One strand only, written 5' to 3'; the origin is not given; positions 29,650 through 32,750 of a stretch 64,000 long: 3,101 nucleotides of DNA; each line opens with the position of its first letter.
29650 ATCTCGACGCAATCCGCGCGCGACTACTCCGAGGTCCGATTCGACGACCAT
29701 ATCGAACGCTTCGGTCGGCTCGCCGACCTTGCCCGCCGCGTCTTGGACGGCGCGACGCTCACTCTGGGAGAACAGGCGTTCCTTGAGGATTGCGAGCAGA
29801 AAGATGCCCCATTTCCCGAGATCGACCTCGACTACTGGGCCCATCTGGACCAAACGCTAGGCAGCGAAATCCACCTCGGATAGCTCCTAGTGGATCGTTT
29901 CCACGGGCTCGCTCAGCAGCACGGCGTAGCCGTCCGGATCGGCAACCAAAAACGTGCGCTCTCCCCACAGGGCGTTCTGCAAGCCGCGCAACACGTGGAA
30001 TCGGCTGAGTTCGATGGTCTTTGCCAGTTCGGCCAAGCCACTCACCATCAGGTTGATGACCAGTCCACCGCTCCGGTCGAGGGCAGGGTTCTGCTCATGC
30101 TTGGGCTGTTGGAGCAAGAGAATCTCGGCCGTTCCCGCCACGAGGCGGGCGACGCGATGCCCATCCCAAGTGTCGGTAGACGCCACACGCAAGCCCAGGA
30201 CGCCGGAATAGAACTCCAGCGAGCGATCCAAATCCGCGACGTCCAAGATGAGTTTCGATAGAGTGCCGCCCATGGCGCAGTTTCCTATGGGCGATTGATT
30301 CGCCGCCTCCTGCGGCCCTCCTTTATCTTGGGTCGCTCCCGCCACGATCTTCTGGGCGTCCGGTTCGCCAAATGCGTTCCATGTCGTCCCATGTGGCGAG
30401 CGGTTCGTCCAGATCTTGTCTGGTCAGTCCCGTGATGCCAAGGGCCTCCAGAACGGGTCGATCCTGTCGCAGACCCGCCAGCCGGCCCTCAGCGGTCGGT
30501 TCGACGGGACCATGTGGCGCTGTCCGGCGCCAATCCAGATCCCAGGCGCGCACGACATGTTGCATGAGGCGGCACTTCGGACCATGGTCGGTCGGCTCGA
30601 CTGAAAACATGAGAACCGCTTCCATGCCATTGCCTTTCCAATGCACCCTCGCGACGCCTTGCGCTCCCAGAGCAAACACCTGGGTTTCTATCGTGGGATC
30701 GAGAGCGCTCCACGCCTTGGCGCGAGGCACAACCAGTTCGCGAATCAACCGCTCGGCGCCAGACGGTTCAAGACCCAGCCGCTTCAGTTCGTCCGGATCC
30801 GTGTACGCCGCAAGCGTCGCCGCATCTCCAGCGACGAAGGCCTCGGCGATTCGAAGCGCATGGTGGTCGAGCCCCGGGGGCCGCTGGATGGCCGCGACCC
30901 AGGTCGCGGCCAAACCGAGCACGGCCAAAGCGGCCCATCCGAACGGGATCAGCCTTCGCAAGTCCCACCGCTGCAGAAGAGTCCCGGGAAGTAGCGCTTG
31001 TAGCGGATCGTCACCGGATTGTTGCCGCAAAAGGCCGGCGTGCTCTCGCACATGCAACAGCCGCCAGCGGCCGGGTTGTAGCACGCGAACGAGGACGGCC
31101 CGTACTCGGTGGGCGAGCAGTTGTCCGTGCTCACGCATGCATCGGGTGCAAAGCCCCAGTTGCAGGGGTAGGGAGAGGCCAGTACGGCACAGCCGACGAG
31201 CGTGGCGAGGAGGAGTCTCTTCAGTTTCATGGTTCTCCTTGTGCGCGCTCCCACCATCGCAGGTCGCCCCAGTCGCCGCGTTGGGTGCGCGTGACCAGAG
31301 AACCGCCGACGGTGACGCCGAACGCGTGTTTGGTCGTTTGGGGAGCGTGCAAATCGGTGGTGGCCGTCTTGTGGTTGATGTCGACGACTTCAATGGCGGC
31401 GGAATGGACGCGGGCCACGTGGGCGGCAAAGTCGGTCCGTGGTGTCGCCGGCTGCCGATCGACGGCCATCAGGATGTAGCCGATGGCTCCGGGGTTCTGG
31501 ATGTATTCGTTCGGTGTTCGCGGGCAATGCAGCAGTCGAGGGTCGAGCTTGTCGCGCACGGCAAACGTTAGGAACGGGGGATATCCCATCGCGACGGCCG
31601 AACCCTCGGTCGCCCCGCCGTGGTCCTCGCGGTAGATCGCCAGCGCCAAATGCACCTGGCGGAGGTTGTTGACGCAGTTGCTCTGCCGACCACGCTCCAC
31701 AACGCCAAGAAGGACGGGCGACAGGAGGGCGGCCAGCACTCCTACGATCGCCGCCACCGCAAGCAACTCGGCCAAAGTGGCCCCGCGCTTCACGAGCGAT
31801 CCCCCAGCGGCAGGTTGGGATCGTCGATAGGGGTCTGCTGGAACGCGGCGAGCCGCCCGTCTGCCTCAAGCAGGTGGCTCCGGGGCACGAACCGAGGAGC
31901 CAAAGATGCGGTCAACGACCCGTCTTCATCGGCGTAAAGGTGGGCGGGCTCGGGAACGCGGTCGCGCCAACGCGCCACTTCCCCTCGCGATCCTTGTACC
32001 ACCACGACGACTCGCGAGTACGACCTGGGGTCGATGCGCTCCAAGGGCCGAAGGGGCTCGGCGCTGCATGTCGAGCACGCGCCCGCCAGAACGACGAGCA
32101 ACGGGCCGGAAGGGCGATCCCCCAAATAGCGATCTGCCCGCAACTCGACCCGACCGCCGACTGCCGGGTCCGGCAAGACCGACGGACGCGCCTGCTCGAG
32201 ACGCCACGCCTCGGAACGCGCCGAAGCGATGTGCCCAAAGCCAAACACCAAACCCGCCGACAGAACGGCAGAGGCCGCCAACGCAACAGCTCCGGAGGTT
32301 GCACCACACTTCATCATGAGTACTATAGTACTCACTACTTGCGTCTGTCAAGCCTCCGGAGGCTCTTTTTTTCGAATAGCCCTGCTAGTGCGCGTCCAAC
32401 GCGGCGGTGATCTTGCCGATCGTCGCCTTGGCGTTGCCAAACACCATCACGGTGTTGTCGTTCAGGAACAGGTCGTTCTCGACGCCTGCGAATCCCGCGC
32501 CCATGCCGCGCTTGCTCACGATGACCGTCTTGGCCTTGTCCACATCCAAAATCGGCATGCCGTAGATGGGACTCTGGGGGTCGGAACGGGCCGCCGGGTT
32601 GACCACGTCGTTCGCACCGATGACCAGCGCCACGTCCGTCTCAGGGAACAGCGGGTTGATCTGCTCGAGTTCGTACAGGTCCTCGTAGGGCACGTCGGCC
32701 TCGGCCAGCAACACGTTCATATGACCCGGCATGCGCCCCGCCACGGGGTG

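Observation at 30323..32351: Locus B: TlpA-like thioredoxin / prepilin-like / Cys-rich lipoprotein / anchored protein operon with a leaderless-type promoter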

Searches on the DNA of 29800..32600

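Call 68: search_rna_families(source=window, start=29800, end=32600, threshold=evalue, max_evalue=1)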
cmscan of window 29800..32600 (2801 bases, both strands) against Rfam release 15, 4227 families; matches with E-value up to 1: 1.
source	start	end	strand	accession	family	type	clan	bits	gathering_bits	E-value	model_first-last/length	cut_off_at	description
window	30435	30495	-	RF03324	mir-1288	Gene; miRNA;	-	22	70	0.27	1-74/74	no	mir-1288 microRNA precursor family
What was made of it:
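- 32285..32367 (-): Conserved stem-loop of about 83 nt in the sense-strand RNA. It lies between the pntB stop and g1 codon 11. It encloses the -35 and -10 hexamers and the g1 start codon. Its 3' arm is g1 codons 4-11. No Rfam family matches (call 68).
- Tried and rejected: Only a chance miRNA hit (call 68).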

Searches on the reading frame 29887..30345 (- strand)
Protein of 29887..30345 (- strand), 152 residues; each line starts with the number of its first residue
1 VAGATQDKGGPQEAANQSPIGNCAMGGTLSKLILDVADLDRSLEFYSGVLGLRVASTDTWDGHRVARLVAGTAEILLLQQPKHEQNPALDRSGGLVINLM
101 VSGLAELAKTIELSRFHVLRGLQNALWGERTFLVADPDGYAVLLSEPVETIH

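Call 3: search_protein_families(library=pfam, proteins=[window:29887-30345:-], max_evalue=1)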
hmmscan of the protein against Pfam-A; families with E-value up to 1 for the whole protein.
window:29887-30345:- (152 aa): 6 families
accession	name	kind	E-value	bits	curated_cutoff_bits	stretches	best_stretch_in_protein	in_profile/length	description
PF00903.31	Glyoxalase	-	2.4e-09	38.1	20.6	1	34-142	7-119/121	Glyoxalase/Bleomycin resistance protein/Dioxygenase superfamily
PF18029.7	Glyoxalase_6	-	1.2e-05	26.3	23.6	1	32-139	2-100/106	Glyoxalase-like domain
PF12681.13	Glyoxalase_2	-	3.1e-05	24.3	30.1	1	32-149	4-118/118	Glyoxalase-like domain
PF22677.2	Ble-like_N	-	7e-05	22.9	24.5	1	32-57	5-31/41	Bleomycin resistance protein-like N-terminal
PF19581.5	Glyoxalase_7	-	0.0012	19.3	23.6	1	33-148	19-130/133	Glyoxalase superfamily protein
PF22659.2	YycE-like_C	-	0.081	13.4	27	1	123-144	32-53/55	YycE-like C-terminal domain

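Call 4: search_protein_families(library=ncbifam, proteins=[window:29887-30345:-], max_evalue=1)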
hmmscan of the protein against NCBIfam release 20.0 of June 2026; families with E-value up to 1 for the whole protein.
window:29887-30345:- (152 aa): 21 families
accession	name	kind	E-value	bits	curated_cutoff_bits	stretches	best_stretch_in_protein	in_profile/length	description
TIGR00068.2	glyox_I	equivalog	1.3e-05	25.1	120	1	29-58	2-31/143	lactoylglutathione lyase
TIGR02295.1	HpaD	equivalog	8.4e-05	21.9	321.4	1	30-59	6-35/298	3,4-dihydroxyphenylacetate 2,3-dioxygenase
NF000094.1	354827590_fosA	exception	0.00011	22.4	275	1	28-141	4-108/135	FosA family fosfomycin resistance glutathione transferase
NF000496.2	Fos_GSH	equivalog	0.00012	22.2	180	1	28-141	4-111/136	fosfomycin resistance glutathione transferase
NF050074.1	glyox_I_GloA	exception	0.00028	21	165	1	32-142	5-117/121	lactoylglutathione lyase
NF000339.2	fos-Crono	exception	0.00065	19.8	275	1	29-91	4-61/134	FosA family fosfomycin resistance glutathione transferase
NF007629.0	PRK10291.1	equivalog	0.00083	19.2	246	1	31-58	5-32/135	lactoylglutathione lyase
NF000074.1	299782349_fosC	exception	0.0015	18.6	250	1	29-141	5-106/132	FosC2 family fosfomycin resistance glutathione transferase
NF000221.4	FosA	exception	0.002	18.1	250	1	28-140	4-110/137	FosA family fosfomycin resistance glutathione transferase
NF051469.1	fosA13_fam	exception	0.003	17.6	290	1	28-79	4-51/136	FosA13 family fosfomycin resistance glutathione transferase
NF000027.1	156720500_bleO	exception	0.0035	17.6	275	1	97-140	80-124/134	bleomycin binding protein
NF000495.1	FosK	exception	0.017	15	280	1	29-77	5-49/132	fosfomycin resistance glutathione transferase FosK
TIGR03213.1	23dbph12diox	equivalog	0.025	14.1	366.45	1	29-59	143-173/287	biphenyl-2,3-diol 1,2-dioxygenase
NF000494.1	FosF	exception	0.035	14.1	280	1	29-91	5-60/132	fosfomycin resistance glutathione transferase FosF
NF000124.1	fos-Vibrio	exception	0.053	13.7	250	1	29-62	5-36/132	FosG/FosC2-related fosfomycin resistance glutathione transferase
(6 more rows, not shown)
